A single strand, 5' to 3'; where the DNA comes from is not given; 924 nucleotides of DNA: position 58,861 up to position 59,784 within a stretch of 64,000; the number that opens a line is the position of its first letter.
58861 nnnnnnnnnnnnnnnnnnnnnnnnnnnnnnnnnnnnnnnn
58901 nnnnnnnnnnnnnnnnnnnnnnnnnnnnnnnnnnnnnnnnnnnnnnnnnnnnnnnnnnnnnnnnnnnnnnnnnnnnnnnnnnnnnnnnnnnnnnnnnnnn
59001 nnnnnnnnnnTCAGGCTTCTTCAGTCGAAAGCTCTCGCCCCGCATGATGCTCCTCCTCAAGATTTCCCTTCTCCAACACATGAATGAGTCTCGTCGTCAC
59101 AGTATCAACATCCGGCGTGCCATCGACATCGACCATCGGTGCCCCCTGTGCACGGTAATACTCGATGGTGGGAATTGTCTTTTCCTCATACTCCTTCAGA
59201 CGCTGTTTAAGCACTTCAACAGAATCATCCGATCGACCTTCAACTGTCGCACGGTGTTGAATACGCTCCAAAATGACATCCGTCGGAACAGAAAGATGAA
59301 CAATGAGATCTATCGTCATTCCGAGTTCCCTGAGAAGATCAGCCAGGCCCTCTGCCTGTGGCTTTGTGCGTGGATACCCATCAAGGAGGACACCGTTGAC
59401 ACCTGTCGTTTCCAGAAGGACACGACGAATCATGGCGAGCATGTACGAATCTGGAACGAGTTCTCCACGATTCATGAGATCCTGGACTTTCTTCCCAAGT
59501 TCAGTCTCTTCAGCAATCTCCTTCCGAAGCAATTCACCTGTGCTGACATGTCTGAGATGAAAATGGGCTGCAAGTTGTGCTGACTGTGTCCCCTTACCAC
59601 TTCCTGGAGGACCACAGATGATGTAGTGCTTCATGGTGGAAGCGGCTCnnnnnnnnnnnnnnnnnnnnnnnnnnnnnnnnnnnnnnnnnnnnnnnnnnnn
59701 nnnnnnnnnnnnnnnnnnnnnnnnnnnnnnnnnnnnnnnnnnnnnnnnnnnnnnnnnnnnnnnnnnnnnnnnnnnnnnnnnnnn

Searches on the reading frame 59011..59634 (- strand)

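Call 62: search_protein_families(library=pfam, proteins=[window:59011-59634:-], max_evalue=0.01)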
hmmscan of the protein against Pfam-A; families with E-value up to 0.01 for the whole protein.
window:59011-59634:- (207 aa): 8 families
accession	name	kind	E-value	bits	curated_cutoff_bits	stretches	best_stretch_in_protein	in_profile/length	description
PF00406.28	ADK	-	2.5e-48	164.5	26.8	1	6-164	1-150/151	Adenylate kinase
PF13207.12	AAA_17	-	1.9e-31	109.6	27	1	8-143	2-136/136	AAA domain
PF13671.12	AAA_33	-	2.7e-09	37.9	27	1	5-150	3-141/143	AAA domain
PF13238.12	AAA_18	-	9.3e-07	29.8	29.4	1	5-138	2-121/128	AAA domain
PF02223.23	Thymidylate_kin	-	0.00057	20.1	27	0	8-62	3-54/185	Thymidylate kinase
PF13521.12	AAA_28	-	0.0022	18.7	27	1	4-51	2-47/164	AAA domain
PF08433.16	KTI12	-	0.0026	17.7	22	1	5-150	5-141/271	Chromatin associated protein KTI12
PF02224.24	Cytidylate_kin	-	0.0042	17.3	26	1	6-39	3-36/211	Cytidylate kinase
